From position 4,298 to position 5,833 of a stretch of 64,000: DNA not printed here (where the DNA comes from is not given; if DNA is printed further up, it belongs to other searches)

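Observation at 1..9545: Compact type II polyketide-synthase-like gene cluster with a PadR regulator and accA directly upstream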

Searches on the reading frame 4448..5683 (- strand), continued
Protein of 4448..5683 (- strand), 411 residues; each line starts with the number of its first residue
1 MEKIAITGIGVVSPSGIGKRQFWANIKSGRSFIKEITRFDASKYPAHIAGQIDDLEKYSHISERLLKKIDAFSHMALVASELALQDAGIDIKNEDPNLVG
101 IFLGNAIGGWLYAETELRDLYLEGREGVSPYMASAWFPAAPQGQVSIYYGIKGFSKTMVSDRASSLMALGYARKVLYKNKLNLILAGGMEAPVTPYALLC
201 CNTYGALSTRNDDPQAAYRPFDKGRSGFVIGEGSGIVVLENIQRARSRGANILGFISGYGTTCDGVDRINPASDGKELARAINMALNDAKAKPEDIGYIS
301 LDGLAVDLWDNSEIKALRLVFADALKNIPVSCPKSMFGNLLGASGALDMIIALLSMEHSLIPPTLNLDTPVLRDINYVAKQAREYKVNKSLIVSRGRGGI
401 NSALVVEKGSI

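Call 37: find_encoding_contigs(protein=P0241, flank=10000, max_places=3)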
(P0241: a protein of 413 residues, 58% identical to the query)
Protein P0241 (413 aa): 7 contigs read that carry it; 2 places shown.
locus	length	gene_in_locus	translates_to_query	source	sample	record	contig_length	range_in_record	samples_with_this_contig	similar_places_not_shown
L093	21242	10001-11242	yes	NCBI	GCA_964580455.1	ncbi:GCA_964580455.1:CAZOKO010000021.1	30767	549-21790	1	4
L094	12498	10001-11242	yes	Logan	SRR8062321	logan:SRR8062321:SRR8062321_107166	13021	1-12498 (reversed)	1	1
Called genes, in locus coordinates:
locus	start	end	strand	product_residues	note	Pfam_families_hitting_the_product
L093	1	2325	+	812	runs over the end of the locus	PF03176:MMPL, PF02460:Patched, PF12349:Sterol-sensing, PF03176:MMPL, PF02355:SecD_SecF_C (weak)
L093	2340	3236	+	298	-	PF07044:DUF1329, PF17131:TP_0789-like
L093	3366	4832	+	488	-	PF02310:B12-binding, PF04055:Radical_SAM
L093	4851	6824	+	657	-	PF02730:AFOR_N, PF01314:AFOR_C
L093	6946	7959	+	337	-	PF00070:Pyr_redox (faint), PF01210:NAD_Gly3P_dh_N (weak), PF02558:ApbA, PF03807:F420_oxidored (weak), PF07992:Pyr_redox_2 (weak), PF08546:ApbA_C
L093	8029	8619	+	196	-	-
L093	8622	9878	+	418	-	PF00109:ketoacyl-synt, PF02801:Ketoacyl-synt_C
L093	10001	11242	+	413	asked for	PF00109:ketoacyl-synt, PF02801:Ketoacyl-synt_C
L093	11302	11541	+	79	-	PF00550:PP-binding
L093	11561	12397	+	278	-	PF04199:Cyclase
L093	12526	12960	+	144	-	PF10604:Polyketide_cyc2, PF03364:Polyketide_cyc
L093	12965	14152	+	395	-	PF07690:MFS_1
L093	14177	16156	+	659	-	PF02730:AFOR_N, PF01314:AFOR_C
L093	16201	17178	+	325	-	PF04909:Amidohydro_2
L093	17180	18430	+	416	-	PF01266:DAO, PF01593:Amino_oxidase, PF07992:Pyr_redox_2 (faint), PF13450:NAD_binding_8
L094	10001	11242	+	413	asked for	PF00109:ketoacyl-synt, PF02801:Ketoacyl-synt_C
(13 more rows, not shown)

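Call 40: find_encoding_contigs(protein=P0248, flank=10000, max_places=1)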
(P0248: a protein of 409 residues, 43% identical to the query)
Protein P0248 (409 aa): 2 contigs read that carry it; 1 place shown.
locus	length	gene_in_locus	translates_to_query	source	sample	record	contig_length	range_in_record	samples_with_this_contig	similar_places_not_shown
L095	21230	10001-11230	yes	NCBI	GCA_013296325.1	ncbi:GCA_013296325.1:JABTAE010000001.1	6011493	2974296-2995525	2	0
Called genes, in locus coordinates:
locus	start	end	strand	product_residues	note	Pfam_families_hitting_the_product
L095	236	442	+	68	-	-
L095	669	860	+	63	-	-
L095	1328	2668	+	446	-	PF04101:Glyco_tran_28_C (weak), PF06722:EryCIII-like_C, PF00201:UDPGT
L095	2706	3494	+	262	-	PF00440:TetR_N, PF14246:TetR_C_7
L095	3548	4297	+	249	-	PF00072:Response_reg, PF04397:LytTR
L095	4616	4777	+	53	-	PF13936:HTH_38 (weak)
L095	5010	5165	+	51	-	-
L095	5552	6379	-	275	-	PF13546:DDE_5 (faint)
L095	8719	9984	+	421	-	PF00109:ketoacyl-synt, PF02801:Ketoacyl-synt_C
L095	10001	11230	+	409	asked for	PF00109:ketoacyl-synt, PF00108:Thiolase_N (faint), PF02801:Ketoacyl-synt_C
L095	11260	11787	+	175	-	-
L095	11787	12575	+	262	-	PF04199:Cyclase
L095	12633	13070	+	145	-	PF03364:Polyketide_cyc (weak)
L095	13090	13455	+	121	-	PF01648:ACPS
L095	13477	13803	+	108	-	PF02627:CMD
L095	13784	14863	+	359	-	PF04015:DUF362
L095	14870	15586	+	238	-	PF02596:DUF169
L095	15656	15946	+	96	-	-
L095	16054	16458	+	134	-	PF01648:ACPS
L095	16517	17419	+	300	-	PF04909:Amidohydro_2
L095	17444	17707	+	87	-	PF00550:PP-binding (weak)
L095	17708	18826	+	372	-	PF06500:FrsA-like, PF05448:AXE1 (weak), PF01738:DLH, PF00326:Peptidase_S9, PF08840:BAAT_C (weak), PF12146:Hydrolase_4 (weak)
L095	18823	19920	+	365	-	PF06500:FrsA-like, PF05448:AXE1 (faint), PF01738:DLH, PF12146:Hydrolase_4, PF00561:Abhydrolase_1 (faint), PF12697:Abhydrolase_6 (weak), PF00326:Peptidase_S9, PF12146:Hydrolase_4 (weak)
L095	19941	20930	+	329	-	PF00108:Thiolase_N (faint), PF08545:ACP_syn_III, PF08541:ACP_syn_III_C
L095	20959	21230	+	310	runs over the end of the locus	PF00005:ABC_tran, PF13304:AAA_21 (faint), PF13732:DrrA1-3_C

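Call 41: find_encoding_contigs(protein=P0423, flank=10000, max_places=1)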
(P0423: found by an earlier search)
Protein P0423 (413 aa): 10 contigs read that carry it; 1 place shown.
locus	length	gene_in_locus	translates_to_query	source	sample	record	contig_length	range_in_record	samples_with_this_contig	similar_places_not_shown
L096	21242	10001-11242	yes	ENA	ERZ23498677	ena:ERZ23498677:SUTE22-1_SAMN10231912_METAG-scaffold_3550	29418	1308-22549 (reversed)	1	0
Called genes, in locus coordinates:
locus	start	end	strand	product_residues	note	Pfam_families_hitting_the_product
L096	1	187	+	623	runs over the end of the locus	PF00069:Pkinase, PF07714:PK_Tyr_Ser-Thr, PF03109:ABC1 (weak)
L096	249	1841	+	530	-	PF00226:DnaJ (weak), PF07719:TPR_2 (faint), PF13428:TPR_14 (faint), PF14559:TPR_19 (faint)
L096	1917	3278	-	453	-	PF03109:ABC1, PF01636:APH (faint)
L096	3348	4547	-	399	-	PF07690:MFS_1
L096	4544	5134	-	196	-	PF16036:Chalcone_3, PF16035:Chalcone_2 (faint)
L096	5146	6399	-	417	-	PF26686:DUF8575 (weak)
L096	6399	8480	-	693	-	-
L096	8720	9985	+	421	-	PF00109:ketoacyl-synt, PF02801:Ketoacyl-synt_C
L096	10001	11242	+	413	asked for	PF00109:ketoacyl-synt, PF02801:Ketoacyl-synt_C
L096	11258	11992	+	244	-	PF17131:TP_0789-like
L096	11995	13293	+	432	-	-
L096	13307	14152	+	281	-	PF04199:Cyclase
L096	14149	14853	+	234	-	PF12973:Cupin_7 (weak), PF00190:Cupin_1 (weak), PF02311:AraC_binding (weak), PF07883:Cupin_2, PF00550:PP-binding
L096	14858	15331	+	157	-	-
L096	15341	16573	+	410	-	PF12704:MacB_PCD, PF02687:FtsX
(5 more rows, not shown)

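Call 42: find_encoding_contigs(protein=P0290, flank=10000, max_places=1)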
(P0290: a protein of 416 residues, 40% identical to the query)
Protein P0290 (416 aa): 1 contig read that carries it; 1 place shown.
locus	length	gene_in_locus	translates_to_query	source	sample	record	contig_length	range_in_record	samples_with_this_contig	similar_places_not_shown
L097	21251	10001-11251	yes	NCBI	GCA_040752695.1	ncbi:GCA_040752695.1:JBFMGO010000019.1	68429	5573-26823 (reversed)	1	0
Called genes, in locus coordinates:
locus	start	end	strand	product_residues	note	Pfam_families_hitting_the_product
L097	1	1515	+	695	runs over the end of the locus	PF02310:B12-binding, PF04055:Radical_SAM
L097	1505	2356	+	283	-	PF17131:TP_0789-like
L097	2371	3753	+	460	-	-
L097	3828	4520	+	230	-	PF02463:SMC_N (faint), PF00005:ABC_tran, PF13304:AAA_21 (faint)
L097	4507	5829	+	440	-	-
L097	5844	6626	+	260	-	PF02585:PIG-L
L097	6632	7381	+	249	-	-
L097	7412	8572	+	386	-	PF01136:Peptidase_U32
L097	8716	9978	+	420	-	PF00109:ketoacyl-synt, PF02801:Ketoacyl-synt_C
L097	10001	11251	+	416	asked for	PF00109:ketoacyl-synt, PF02801:Ketoacyl-synt_C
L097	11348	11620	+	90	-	PF00550:PP-binding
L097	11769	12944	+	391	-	PF00438:S-AdoMet_synt_N, PF02772:S-AdoMet_synt_M, PF02773:S-AdoMet_synt_C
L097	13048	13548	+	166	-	PF04205:FMN_bind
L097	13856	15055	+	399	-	PF07690:MFS_1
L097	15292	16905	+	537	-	PF00672:HAMP, PF00512:HisKA, PF02518:HATPase_c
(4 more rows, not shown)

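Call 55: search_protein_families(library=ncbifam, proteins=[L091:19222-20256:+, L091:4887-6860:+, L091:17216-18466:+, L095:11260-11787:+], max_evalue=0.001)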
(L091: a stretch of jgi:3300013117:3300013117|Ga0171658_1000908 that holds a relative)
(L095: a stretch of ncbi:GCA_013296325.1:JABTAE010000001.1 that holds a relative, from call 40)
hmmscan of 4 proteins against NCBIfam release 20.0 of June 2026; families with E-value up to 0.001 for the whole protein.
L091:19222-20256:+ (344 aa): 8 families
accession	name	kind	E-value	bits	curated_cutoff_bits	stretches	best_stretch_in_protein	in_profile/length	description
NF004326.0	PRK05720.1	subfamily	3.3e-72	243.2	271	1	10-329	13-343/358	s-methyl-5-thioribose-1-phosphate isomerase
TIGR00512.1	salvage_mtnA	equivalog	3.2e-60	203.9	279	1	13-327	2-334/335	S-methyl-5-thioribose-1-phosphate isomerase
TIGR00524.1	eIF-2B_rel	subfamily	1.3e-55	188.7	185.85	1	39-328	2-303/303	S-methyl-5-thioribose-1-phosphate isomerase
NF004436.0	PRK05772.1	equivalog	2.3e-50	171.9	521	1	9-328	18-351/363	S-methyl-5-thioribose-1-phosphate isomerase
NF004700.0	PRK06036.1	equivalog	3.8e-49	167.6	528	1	18-329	10-331/339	S-methyl-5-thioribose-1-phosphate isomerase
TIGR00511.1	ribulose_e2b2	equivalog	3.9e-42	144.5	314.1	1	43-329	4-289/301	ribose 1,5-bisphosphate isomerase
NF006210.0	PRK08335.1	equivalog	1.8e-19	70.1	339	1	123-328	78-271/275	translation initiation factor IF-2B subunit alpha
NF004994.0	PRK06372.1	equivalog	2.6e-14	53.3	249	1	184-265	112-191/253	translation initiation factor IF-2B subunit delta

L091:4887-6860:+ (657 aa): 2 families
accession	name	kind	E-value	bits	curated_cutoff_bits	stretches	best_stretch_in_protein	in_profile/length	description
NF007354.0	PRK09849.1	equivalog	1.1e-50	173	868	2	6-208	11-211/703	aldehyde ferredoxin oxidoreductase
NF040818.1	GAPOR_Arch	equivalog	1.7e-06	26.6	1300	1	36-127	28-122/654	glyceraldehyde-3-phosphate:ferredoxin oxidoreductase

L091:17216-18466:+ (416 aa): 41 families (the best 25 are shown)
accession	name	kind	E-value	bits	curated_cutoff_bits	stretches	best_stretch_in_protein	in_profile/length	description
TIGR00562.1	proto_IX_ox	equivalog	7.7e-16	57.7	97.85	1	14-184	3-167/470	protoporphyrinogen oxidase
TIGR03467.1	HpnE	equivalog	3.9e-13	49.5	283.05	1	16-58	1-43/430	hydroxysqualene dehydroxylase HpnE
NF005560.0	PRK07233.1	equivalog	1.8e-12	46.9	252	1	15-64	2-51/435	hypothetical protein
NF008845.0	PRK11883.1-5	equivalog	3.4e-11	42.1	560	1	13-91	4-87/468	protoporphyrinogen oxidase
NF008841.0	PRK11883.1-1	equivalog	6.2e-11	41.9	517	1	14-95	4-87/453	protoporphyrinogen oxidase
NF045637.1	carotdesatCrtDProt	equivalog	1.2e-08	34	580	1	16-88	1-71/485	1-hydroxycarotenoid 3,4-desaturase CrtD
NF005548.0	PRK07208.1-4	equivalog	1.7e-08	33.5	389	1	13-71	3-61/488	hypothetical protein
TIGR02734.1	crtI_fam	subfamily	2e-08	33.4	238.1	1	17-65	2-50/504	phytoene desaturase family protein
NF009410.0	PRK12771.1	subfamily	2.2e-08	33.1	516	1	11-51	137-176/566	NAD(P)-binding protein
NF053546.1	violacein_VioA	equivalog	1.4e-07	31.2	600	1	16-90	2-81/411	flavin-dependent violacein biosynthesis tryptophan-2 monooxygenase VioA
NF042421.1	hydcarot_desat_CrtD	equivalog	1.7e-06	26.8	500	1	16-83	4-68/487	1-hydroxycarotenoid 3,4-desaturase CrtD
NF058655.1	CrtID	equivalog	2.4e-06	26.7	640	1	16-65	1-50/478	bifunctional phytoene desaturase/3,4-desaturase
NF009409.0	PRK12770.1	subfamily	2.6e-06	26.7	343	1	13-50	18-55/360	putative glutamate synthase subunit beta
NF009408.0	PRK12769.1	equivalog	4e-06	25.3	1003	1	14-67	328-380/659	formate-dependent uric acid utilization protein AegA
TIGR03315.1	Se_ygfK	equivalog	4.1e-06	24.5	835.3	1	6-52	530-576/1012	putative selenate reductase subunit YgfK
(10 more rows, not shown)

L095:11260-11787:+ (175 aa): 8 families
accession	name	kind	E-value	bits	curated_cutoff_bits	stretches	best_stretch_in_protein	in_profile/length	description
TIGR04076.1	TIGR04076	subfamily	6.2e-11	42.7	33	1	5-81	4-88/91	TIGR04076 family protein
NF002148.0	PRK00982.1-2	subfamily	5.7e-08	32.5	71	1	112-151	16-55/79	acyl carrier protein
NF003757.0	PRK05350.1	equivalog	1.3e-07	31.6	65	1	98-150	3-56/83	acyl carrier protein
NF002150.0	PRK00982.1-4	subfamily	1.5e-06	28.4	66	1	101-152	5-57/80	acyl carrier protein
TIGR00517.1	acyl_carrier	equivalog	8.1e-06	25.6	70.45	1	112-150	15-53/77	acyl carrier protein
NF002151.0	PRK00982.1-5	equivalog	6.9e-05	22.9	92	1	103-151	5-54/78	acyl carrier protein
NF002147.0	PRK00982.1-1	equivalog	0.00024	20.9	84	1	104-151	13-58/83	acyl carrier protein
NF002149.0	PRK00982.1-3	equivalog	0.00033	20.5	106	1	112-150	15-53/78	acyl carrier protein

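Call 98: find_encoding_contigs(protein=P0304, flank=10000, max_places=1)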
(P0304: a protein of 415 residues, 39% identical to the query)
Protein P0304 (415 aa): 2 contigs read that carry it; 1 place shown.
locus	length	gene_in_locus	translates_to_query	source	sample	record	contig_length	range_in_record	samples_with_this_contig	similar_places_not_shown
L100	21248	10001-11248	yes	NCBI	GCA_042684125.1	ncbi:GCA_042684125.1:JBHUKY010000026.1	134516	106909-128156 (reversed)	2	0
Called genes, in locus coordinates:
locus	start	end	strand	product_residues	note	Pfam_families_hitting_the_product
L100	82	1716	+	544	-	-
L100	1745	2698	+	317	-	PF00528:BPD_transp_1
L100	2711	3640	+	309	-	PF00528:BPD_transp_1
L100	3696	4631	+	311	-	PF02311:AraC_binding, PF07883:Cupin_2, PF00165:HTH_AraC, PF12833:HTH_18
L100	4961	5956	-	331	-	PF00395:SLH (faint)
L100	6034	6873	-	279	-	PF00248:Aldo_ket_red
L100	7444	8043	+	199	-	PF00486:Trans_reg_C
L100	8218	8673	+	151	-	PF10604:Polyketide_cyc2, PF03364:Polyketide_cyc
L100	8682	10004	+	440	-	PF00109:ketoacyl-synt, PF02801:Ketoacyl-synt_C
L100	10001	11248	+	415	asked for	PF00109:ketoacyl-synt, PF02801:Ketoacyl-synt_C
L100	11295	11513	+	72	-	-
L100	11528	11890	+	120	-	PF01648:ACPS, PF17837:4PPT_N (faint)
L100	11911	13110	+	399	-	PF07690:MFS_1, PF12832:MFS_1_like, PF00083:Sugar_tr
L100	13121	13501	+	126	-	PF07883:Cupin_2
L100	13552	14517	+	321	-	PF04909:Amidohydro_2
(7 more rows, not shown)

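Call 99: find_encoding_contigs(protein=P0346, flank=10000, max_places=1)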
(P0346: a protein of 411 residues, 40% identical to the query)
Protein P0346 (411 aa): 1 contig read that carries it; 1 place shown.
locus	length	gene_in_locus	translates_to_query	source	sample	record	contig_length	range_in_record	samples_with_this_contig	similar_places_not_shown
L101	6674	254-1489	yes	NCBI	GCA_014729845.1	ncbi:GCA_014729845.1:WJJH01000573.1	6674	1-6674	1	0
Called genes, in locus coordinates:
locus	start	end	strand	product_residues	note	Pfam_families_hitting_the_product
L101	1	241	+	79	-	PF02801:Ketoacyl-synt_C (weak)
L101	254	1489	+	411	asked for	PF00109:ketoacyl-synt, PF02801:Ketoacyl-synt_C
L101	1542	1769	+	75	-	PF00550:PP-binding (weak)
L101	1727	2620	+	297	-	PF01648:ACPS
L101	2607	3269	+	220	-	PF08241:Methyltransf_11, PF13649:Methyltransf_25 (weak)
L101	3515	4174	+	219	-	-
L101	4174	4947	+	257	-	PF01209:Ubie_methyltran, PF01135:PCMT, PF02353:CMAS, PF13489:Methyltransf_23, PF13649:Methyltransf_25, PF13847:Methyltransf_31, PF08241:Methyltransf_11, PF08242:Methyltransf_12, +2 more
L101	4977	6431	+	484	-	PF02310:B12-binding, PF04055:Radical_SAM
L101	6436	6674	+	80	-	?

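Call 100: find_encoding_contigs(protein=P0251, flank=10000, max_places=1)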
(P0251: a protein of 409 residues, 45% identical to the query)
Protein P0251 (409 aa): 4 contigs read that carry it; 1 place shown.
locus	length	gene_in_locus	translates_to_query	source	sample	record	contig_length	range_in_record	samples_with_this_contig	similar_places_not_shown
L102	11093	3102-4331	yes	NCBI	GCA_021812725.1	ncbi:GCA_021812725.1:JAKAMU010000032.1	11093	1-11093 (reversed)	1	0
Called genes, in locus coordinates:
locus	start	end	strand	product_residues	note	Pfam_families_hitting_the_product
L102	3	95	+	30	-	?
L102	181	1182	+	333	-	PF00070:Pyr_redox (faint), PF02558:ApbA, PF03807:F420_oxidored (weak), PF08546:ApbA_C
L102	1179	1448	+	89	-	-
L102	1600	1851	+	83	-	-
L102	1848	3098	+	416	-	PF00109:ketoacyl-synt, PF02801:Ketoacyl-synt_C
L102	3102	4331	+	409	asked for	PF00109:ketoacyl-synt, PF02801:Ketoacyl-synt_C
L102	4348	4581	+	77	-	PF00550:PP-binding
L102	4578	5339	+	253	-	PF04199:Cyclase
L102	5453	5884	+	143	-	PF10604:Polyketide_cyc2, PF03364:Polyketide_cyc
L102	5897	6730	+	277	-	PF03358:FMN_red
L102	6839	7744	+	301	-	PF04909:Amidohydro_2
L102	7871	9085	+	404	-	PF01266:DAO (weak), PF01593:Amino_oxidase, PF07992:Pyr_redox_2 (faint), PF13450:NAD_binding_8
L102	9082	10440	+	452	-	PF00890:FAD_binding_2 (weak), PF00996:GDI (faint), PF01593:Amino_oxidase, PF07992:Pyr_redox_2 (faint), PF12831:FAD_oxidored (faint), PF13450:NAD_binding_8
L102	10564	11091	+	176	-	?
